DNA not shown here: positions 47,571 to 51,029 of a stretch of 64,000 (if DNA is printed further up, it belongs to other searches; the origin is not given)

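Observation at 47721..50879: DUF2341 + four LamG lectin-domain surface protein with mosaic base composition (cassette shuffling?)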

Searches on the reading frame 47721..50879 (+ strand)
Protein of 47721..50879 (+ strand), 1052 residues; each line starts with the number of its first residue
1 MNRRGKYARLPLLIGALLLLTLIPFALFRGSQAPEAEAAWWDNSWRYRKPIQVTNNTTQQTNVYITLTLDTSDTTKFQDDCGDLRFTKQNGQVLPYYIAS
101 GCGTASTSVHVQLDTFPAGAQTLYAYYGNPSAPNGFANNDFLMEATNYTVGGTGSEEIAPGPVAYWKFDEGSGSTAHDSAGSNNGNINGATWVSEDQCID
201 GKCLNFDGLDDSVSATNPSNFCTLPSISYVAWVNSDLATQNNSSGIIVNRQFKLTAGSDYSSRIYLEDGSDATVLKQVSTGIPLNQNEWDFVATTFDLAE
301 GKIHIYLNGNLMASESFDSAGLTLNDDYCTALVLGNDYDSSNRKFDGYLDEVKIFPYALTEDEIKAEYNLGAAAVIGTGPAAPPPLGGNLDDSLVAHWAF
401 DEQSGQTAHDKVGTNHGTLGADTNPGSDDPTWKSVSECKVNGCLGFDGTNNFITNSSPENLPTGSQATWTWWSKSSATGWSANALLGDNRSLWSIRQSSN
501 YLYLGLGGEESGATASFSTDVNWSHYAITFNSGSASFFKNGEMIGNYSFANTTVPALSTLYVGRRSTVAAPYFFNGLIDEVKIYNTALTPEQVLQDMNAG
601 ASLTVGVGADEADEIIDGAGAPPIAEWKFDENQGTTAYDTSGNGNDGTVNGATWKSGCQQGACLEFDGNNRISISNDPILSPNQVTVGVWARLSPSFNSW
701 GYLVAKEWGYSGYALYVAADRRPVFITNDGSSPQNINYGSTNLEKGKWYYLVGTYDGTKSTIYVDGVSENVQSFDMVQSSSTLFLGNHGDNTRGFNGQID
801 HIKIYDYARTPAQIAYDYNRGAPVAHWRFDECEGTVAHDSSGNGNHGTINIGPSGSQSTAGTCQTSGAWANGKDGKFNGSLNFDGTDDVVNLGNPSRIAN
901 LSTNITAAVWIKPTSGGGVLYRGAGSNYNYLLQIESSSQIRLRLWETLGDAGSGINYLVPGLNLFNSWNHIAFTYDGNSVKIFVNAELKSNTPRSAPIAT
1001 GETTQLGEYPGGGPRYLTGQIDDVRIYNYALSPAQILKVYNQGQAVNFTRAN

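Call 3: search_protein_families(library=pfam, proteins=[window:47721-50879:+], max_evalue=0.01)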
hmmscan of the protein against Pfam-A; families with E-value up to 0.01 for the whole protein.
window:47721-50879:+ (1052 aa): 5 families
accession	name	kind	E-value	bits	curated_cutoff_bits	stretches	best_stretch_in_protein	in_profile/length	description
PF13385.13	Laminin_G_3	-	5.5e-92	306.2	27.6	4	884-1036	1-150/151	Concanavalin A-like lectin/glucanases superfamily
PF00354.24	Pentaxin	-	1.9e-10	41.2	25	1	285-369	81-168/194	Pentaxin family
PF10102.14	DUF2341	-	6.8e-10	39.7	23.4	1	80-134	1-57/84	Domain of unknown function (DUF2341)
PF02210.31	Laminin_G_2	-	7.5e-10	39.8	22.9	1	714-804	22-123/126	Laminin G domain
PF02973.23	Sialidase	-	1.6e-08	34.7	26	0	565-595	154-183/189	Sialidase, N-terminal domain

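Call 9: find_encoding_contigs(protein=window:47721-50879:+, flank=10000, max_places=6)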
Protein window:47721-50879:+ (1052 aa): 2 contigs read that carry it; 2 places shown.
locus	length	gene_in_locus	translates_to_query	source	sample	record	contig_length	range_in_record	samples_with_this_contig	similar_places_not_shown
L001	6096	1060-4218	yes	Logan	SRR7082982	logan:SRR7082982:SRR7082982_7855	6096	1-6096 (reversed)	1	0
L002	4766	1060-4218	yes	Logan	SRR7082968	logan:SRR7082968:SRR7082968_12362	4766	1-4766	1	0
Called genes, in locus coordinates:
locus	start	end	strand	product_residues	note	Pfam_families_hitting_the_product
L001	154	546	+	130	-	-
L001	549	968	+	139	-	-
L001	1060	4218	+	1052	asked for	PF07953:Toxin_R_bind_N (faint), PF10102:DUF2341, PF13385:Laminin_G_3, PF00354:Pentaxin (faint), PF02210:Laminin_G_2 (faint), PF02973:Sialidase (faint), PF13385:Laminin_G_3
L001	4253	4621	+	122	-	-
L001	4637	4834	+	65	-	-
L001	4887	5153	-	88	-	PF01381:HTH_3, PF13443:HTH_26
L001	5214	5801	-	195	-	PF00589:Phage_integrase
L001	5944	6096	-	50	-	?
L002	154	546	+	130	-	-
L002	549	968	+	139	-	-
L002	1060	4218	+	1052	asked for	PF07953:Toxin_R_bind_N (faint), PF10102:DUF2341, PF13385:Laminin_G_3, PF00354:Pentaxin (faint), PF02210:Laminin_G_2 (faint), PF02973:Sialidase (faint), PF13385:Laminin_G_3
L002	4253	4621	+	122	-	-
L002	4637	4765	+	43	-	?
